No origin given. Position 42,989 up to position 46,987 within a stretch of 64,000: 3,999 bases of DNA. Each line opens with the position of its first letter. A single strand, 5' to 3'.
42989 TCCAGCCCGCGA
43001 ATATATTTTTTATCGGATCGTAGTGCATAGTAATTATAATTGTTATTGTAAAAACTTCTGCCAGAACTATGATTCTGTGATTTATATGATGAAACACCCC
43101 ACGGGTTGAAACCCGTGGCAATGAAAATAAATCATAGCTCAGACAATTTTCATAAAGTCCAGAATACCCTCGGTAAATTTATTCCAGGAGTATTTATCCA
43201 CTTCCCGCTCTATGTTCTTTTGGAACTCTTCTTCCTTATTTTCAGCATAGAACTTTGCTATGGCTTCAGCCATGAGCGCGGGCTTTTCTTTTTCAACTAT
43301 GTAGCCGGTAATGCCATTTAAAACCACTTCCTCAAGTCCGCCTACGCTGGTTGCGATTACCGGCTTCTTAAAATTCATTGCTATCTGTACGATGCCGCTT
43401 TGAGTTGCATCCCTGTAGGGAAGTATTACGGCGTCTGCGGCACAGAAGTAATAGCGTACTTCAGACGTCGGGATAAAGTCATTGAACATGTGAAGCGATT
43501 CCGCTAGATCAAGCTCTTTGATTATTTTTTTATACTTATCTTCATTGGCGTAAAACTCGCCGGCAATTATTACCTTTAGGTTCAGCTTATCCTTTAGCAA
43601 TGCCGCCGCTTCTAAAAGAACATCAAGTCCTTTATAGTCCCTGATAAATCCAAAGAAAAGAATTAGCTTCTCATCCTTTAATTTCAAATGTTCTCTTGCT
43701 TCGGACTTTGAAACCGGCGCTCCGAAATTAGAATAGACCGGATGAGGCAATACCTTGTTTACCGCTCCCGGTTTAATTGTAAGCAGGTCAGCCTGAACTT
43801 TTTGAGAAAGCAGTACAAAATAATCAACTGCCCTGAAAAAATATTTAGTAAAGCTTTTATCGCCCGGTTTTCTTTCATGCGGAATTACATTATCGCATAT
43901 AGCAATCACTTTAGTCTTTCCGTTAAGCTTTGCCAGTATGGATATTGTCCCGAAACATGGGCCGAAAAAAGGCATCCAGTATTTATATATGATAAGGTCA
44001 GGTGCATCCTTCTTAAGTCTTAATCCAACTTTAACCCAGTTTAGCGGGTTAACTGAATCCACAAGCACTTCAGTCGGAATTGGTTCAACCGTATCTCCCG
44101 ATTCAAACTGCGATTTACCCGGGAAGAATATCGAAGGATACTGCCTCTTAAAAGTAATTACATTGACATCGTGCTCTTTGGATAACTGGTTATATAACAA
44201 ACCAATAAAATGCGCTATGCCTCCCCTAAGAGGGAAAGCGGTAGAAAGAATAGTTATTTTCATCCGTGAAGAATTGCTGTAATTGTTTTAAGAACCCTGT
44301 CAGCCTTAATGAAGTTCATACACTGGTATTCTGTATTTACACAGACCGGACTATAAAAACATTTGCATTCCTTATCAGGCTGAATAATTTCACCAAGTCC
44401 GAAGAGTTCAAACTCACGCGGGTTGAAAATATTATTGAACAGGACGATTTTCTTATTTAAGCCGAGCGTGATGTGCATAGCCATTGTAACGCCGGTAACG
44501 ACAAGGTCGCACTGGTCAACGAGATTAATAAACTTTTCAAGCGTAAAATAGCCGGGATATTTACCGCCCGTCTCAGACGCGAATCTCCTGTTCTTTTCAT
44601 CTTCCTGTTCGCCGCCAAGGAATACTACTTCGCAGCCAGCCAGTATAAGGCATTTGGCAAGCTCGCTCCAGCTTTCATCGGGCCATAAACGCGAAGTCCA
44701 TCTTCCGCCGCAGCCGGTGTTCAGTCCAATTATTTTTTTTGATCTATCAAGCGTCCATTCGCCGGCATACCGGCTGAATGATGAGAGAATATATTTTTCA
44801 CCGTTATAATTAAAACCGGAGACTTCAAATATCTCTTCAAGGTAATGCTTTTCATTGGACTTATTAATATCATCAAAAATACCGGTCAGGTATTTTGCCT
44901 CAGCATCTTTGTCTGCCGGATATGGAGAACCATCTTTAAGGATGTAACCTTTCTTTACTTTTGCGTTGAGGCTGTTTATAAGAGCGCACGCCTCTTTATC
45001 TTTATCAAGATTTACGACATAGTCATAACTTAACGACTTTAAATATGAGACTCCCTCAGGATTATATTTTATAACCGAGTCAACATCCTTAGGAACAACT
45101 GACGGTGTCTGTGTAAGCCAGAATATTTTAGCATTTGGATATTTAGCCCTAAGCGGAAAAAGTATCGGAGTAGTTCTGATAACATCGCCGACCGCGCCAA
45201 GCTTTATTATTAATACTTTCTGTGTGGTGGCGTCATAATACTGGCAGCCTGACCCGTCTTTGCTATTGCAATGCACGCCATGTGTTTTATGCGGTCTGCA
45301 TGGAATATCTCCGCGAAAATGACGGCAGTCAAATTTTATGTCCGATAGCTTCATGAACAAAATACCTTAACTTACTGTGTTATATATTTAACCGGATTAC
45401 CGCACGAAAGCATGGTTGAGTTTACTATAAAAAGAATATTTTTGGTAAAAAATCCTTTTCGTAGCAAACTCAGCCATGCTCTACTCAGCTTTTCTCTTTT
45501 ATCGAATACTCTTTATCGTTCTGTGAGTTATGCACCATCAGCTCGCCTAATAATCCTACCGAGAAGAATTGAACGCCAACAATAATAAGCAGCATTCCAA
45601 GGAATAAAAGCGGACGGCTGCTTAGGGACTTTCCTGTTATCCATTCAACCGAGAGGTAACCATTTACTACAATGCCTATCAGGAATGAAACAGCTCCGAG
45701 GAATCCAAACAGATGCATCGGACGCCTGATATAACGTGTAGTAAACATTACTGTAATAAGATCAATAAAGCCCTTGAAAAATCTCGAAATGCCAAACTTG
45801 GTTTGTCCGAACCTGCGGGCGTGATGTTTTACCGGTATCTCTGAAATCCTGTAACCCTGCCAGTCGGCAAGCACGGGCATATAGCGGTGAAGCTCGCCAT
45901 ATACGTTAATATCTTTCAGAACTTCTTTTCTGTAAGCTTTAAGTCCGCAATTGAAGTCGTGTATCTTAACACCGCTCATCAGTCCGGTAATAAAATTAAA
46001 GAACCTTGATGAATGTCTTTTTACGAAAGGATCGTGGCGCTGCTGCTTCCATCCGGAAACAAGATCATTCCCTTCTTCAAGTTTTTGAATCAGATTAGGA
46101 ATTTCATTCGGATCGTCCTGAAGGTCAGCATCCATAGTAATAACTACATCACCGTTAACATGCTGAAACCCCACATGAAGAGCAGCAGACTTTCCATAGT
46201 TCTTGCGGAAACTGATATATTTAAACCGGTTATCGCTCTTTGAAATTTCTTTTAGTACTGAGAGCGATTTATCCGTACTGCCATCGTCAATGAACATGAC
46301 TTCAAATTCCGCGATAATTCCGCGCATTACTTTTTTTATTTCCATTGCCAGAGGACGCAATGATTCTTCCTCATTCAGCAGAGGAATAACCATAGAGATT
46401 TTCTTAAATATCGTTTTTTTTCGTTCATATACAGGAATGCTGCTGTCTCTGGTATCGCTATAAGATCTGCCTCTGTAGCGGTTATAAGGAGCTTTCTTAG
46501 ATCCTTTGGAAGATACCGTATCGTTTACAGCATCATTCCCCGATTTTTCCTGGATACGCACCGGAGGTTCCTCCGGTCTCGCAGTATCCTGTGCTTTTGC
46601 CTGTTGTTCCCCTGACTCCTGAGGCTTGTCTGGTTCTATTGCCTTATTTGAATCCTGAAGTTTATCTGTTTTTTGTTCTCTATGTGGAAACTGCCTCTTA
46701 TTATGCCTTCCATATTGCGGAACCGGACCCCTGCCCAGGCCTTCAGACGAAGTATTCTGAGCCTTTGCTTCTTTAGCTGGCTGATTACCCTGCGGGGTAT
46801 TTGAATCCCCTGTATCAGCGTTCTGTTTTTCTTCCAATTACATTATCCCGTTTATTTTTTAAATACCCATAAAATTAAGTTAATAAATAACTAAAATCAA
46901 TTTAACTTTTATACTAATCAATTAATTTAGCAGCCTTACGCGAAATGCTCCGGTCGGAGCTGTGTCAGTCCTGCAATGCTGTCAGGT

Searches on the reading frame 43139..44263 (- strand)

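Call 53: search_protein_families(library=pfam, proteins=[window:43139-44263:-], max_evalue=0.0001)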
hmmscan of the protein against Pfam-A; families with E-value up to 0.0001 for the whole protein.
window:43139-44263:- (374 aa): 2 families
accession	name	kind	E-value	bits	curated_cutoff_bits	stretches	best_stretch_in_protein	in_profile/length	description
PF00534.26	Glycos_transf_1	-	3.9e-26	92.1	26.4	1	189-350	6-168/172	Glycosyl transferases group 1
PF13692.12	Glyco_trans_1_4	-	9.8e-24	84.7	27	1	199-339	2-140/142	Glycosyl transferases group 1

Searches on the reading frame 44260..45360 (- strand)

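Call 53: search_protein_families(library=pfam, proteins=[window:44260-45360:-], max_evalue=0.0001)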
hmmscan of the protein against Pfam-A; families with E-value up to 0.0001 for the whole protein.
window:44260-45360:- (366 aa): 1 family
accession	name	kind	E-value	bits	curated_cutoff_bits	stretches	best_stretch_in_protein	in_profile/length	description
PF01075.23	Glyco_transf_9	-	3.5e-12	46.6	22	1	107-306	8-206/247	Glycosyltransferase family 9 (heptosyltransferase)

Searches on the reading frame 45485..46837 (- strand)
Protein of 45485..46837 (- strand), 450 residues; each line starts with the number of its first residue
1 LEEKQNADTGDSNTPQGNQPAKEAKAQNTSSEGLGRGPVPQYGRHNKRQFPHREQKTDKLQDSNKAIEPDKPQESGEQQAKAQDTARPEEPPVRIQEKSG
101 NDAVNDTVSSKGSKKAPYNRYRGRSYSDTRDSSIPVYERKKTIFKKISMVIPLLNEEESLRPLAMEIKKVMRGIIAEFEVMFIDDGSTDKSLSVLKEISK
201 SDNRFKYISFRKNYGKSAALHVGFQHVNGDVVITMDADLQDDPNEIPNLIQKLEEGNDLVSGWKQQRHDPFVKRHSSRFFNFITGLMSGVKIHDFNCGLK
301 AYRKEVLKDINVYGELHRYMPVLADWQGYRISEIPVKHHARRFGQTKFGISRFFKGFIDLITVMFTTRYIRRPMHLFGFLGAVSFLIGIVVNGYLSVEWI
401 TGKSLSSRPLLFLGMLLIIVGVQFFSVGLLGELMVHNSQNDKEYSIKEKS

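Call 53: search_protein_families(library=pfam, proteins=[window:45485-46837:-], max_evalue=0.0001)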
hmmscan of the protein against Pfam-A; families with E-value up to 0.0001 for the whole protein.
window:45485-46837:- (450 aa): 2 families
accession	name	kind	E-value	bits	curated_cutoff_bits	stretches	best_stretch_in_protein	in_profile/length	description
PF00535.33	Glycos_transf_2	-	2.3e-32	112.7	23.3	1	148-310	1-167/168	Glycosyl transferase family 2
PF10111.15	Glyco_tranf_2_2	-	3.6e-09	37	27.3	1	148-239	1-92/276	Glycosyltransferase like family 2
